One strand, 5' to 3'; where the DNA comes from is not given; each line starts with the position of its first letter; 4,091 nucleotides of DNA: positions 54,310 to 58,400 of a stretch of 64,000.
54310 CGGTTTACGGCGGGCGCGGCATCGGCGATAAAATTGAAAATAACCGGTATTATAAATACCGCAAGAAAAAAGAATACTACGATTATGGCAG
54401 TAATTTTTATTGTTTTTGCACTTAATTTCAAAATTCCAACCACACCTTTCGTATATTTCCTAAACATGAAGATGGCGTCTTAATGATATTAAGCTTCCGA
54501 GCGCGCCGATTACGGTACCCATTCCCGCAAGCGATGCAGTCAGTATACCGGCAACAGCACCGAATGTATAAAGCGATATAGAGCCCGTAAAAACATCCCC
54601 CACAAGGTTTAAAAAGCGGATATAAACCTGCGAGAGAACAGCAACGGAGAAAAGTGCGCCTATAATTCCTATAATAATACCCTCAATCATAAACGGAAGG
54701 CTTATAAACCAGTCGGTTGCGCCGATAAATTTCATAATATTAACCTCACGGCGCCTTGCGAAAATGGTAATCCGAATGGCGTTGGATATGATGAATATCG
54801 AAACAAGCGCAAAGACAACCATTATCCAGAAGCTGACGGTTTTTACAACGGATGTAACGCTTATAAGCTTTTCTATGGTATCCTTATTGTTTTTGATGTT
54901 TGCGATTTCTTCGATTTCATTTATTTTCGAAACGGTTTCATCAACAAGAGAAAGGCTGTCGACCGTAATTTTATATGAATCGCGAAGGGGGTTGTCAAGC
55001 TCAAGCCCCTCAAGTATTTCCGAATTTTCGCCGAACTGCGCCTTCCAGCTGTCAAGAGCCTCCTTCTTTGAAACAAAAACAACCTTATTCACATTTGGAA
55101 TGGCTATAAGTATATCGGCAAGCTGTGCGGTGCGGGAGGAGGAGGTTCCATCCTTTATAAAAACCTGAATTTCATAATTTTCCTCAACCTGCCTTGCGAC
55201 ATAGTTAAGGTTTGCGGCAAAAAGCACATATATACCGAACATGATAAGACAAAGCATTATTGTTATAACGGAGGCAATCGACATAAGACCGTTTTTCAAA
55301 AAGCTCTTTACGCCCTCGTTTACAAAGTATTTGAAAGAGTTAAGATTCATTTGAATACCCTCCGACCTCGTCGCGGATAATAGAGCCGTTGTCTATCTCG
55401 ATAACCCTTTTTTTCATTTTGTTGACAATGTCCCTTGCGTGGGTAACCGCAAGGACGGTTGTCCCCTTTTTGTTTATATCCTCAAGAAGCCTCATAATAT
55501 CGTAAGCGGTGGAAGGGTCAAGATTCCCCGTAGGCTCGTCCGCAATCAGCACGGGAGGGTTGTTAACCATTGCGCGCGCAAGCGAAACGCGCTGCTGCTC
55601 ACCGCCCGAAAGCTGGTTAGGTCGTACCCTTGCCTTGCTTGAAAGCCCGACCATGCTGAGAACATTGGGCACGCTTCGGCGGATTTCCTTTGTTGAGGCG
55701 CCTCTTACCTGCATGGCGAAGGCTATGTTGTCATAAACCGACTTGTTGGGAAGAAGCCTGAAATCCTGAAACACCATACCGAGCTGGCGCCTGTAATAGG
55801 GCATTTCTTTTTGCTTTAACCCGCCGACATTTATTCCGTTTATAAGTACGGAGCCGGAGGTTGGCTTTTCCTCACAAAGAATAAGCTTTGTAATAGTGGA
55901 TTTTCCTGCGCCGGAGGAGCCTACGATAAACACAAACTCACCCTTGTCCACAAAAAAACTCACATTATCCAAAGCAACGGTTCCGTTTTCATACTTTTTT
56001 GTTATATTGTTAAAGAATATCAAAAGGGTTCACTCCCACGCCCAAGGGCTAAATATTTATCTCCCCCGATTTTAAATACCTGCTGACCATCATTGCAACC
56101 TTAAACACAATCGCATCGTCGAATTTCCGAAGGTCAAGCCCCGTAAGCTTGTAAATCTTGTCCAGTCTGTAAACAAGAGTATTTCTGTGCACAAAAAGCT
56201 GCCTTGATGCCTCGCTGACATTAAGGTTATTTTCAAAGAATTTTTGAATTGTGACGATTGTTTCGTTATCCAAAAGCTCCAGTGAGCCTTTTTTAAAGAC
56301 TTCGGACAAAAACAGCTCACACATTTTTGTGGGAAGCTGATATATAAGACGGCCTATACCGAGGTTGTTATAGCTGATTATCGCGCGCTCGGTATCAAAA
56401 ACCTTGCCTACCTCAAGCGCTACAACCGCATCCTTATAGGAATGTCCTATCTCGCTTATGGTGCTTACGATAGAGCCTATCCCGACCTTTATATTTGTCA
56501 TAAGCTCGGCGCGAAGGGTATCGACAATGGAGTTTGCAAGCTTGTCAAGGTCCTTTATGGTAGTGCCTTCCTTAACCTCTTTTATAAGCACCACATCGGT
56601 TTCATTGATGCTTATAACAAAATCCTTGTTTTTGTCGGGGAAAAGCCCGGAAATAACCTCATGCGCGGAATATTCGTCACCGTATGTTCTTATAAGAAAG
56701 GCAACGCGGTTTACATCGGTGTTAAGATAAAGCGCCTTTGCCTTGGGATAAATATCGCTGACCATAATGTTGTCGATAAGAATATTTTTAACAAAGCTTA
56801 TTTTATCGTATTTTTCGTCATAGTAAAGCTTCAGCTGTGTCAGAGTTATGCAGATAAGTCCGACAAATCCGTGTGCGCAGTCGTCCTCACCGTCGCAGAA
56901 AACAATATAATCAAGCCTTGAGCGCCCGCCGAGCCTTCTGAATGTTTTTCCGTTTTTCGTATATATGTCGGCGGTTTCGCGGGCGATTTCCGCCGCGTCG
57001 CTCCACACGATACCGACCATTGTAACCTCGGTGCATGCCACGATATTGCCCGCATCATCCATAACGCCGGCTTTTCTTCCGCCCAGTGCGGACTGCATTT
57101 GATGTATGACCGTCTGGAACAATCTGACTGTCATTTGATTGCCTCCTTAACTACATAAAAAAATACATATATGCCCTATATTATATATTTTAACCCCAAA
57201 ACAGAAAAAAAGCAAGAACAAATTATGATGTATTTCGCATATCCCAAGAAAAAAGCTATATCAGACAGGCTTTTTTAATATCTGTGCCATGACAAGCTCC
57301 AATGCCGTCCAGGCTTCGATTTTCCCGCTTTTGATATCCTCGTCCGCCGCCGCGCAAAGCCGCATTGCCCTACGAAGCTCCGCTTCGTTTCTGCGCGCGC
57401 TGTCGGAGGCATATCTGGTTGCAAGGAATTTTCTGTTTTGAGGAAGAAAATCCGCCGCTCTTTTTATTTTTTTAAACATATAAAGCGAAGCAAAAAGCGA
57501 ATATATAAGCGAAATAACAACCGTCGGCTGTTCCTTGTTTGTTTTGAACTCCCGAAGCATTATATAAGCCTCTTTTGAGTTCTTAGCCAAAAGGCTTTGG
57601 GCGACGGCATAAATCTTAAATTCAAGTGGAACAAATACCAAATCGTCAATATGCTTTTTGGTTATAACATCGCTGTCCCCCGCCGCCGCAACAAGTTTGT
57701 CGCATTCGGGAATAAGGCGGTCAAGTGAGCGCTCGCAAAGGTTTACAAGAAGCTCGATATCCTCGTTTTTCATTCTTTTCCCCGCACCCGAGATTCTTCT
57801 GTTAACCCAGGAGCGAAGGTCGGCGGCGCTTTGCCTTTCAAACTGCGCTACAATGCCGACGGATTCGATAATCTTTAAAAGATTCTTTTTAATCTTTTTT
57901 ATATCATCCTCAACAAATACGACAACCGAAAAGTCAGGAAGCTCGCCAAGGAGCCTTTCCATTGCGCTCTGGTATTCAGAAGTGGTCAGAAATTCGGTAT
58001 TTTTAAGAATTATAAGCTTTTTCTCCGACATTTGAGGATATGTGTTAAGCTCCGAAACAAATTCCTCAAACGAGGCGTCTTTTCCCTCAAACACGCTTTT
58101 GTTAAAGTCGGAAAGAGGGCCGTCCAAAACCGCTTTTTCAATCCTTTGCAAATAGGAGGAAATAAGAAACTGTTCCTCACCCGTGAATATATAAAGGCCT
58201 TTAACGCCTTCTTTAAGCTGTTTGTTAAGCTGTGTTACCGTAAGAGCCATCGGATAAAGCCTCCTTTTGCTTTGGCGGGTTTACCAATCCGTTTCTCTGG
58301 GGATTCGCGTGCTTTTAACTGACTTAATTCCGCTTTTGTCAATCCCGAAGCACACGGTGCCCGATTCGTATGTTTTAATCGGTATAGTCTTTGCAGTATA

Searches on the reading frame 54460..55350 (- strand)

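Call 112: search_protein_families(library=pfam, proteins=[window:54460-55350:-], max_evalue=0.00001)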
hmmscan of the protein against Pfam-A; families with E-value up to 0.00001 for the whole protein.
window:54460-55350:- (296 aa): 2 families
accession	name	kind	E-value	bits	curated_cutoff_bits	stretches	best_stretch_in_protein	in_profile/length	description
PF18075.7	FtsX_ECD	-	1.8e-21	77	23.5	1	60-151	2-95/96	FtsX extracellular domain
PF02687.27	FtsX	-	9.9e-12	45.4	25.5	1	176-283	3-111/120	FtsX-like permease C-terminal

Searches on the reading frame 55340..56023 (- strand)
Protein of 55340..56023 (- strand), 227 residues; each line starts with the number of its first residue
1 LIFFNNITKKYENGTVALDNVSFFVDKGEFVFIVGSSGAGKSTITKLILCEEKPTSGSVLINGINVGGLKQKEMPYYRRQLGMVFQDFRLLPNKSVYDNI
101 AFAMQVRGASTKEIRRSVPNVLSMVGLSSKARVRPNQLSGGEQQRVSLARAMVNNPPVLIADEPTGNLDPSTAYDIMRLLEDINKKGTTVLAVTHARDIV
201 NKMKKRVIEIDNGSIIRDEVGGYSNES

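Call 112: search_protein_families(library=pfam, proteins=[window:55340-56023:-], max_evalue=0.00001)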
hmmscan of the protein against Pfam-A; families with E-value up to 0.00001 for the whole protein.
window:55340-56023:- (227 aa): 3 families
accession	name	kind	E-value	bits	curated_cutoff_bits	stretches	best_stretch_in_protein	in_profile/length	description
PF00005.33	ABC_tran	-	4e-37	128.3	25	1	18-165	1-136/137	ABC transporter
PF02463.25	SMC_N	-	5.3e-08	33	40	1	29-206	25-208/220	RecF/RecN/SMC N terminal domain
PF13304.12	AAA_21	-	8.7e-07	29.7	27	0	121-195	221-298/304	AAA domain, putative AbiEii toxin, Type IV TA system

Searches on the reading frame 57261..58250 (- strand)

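Call 112: search_protein_families(library=pfam, proteins=[window:57261-58250:-], max_evalue=0.00001)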
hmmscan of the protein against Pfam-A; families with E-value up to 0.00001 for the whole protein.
window:57261-58250:- (329 aa): 2 families
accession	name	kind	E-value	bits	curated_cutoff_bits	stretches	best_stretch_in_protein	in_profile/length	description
PF06144.19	DNA_pol3_delta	-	1.5e-13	51.3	21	1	20-129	1-115/124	DNA polymerase III, delta subunit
PF21694.2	DNA_pol3_delta_C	-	4.5e-11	43.3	27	1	212-323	3-120/121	DNA polymerase III delta subunit, C-terminal domain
